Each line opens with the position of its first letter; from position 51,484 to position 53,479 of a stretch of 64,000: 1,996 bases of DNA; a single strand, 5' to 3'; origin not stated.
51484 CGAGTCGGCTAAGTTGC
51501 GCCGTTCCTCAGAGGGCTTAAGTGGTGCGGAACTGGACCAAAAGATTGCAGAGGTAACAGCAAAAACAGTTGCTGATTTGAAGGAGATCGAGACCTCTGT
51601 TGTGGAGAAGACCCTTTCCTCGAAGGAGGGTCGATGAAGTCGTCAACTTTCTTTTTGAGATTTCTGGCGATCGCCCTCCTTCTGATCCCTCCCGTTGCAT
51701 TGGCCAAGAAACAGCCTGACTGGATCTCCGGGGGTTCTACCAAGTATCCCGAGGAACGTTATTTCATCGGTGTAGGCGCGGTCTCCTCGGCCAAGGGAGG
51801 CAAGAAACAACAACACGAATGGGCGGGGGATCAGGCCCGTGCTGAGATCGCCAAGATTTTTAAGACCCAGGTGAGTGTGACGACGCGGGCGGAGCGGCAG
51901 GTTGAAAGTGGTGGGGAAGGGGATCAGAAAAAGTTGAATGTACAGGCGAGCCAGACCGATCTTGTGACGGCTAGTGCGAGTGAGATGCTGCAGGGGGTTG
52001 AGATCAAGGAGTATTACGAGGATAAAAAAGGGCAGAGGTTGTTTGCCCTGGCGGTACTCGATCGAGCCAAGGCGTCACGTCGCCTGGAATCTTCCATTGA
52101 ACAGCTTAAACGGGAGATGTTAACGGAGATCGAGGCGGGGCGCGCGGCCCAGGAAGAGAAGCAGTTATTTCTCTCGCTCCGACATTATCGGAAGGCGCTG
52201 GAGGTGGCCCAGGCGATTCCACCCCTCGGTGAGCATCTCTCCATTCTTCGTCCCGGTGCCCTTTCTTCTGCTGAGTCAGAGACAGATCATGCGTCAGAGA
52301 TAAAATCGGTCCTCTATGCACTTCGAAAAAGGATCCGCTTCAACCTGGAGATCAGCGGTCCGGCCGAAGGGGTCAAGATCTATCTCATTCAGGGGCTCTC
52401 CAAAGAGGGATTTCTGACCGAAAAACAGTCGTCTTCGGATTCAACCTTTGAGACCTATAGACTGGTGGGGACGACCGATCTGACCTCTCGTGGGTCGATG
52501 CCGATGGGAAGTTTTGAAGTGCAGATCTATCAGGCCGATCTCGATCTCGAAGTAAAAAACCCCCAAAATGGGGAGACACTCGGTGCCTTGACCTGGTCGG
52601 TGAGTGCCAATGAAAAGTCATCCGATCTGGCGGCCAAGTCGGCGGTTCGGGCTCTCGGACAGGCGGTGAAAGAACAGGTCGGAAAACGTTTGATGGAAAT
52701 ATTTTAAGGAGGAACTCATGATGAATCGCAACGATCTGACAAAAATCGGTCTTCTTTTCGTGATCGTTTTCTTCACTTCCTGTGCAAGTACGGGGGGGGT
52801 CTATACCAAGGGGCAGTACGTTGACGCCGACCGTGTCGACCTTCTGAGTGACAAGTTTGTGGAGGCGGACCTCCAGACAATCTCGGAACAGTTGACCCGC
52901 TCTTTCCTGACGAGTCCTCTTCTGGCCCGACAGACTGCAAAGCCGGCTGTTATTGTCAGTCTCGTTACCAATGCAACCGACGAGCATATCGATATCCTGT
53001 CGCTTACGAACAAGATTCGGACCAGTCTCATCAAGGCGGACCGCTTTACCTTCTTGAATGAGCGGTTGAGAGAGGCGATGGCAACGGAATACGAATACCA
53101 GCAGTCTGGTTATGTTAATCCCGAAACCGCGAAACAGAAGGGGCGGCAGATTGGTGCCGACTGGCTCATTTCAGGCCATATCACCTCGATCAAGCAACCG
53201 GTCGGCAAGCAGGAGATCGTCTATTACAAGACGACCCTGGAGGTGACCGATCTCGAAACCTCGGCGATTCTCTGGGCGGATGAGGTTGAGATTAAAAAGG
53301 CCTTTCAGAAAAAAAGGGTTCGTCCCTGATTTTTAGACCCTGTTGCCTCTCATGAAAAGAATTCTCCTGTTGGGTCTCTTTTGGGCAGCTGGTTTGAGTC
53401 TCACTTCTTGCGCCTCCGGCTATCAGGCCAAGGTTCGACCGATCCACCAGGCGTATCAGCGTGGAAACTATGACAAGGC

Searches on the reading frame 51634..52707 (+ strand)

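Call 100: search_protein_families(library=pfam, proteins=[window:51634-52707:+], max_evalue=0.000001)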
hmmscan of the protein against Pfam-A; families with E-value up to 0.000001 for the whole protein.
window:51634-52707:+ (357 aa): 1 family
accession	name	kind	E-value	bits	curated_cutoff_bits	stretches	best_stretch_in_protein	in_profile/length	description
PF02169.21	LPP20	-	2.2e-12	47.7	25.9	1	28-143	1-97/97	LPP20 lipoprotein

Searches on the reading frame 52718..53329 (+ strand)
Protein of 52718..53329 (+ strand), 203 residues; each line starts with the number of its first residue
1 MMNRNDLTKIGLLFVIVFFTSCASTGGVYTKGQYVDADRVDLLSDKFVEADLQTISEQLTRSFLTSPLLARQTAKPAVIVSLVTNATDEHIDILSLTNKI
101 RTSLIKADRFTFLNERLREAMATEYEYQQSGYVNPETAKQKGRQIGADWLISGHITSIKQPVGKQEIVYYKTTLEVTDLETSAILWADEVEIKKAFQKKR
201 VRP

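Call 100: search_protein_families(library=pfam, proteins=[window:52718-53329:+], max_evalue=0.000001)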
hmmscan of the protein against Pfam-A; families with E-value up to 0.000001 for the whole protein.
window:52718-53329:+ (203 aa): 1 family
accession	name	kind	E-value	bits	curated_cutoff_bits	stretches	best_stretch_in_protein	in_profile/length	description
PF13036.11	LpoB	-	6.4e-38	130.4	22.3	1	51-192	1-147/147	Peptidoglycan-synthase activator LpoB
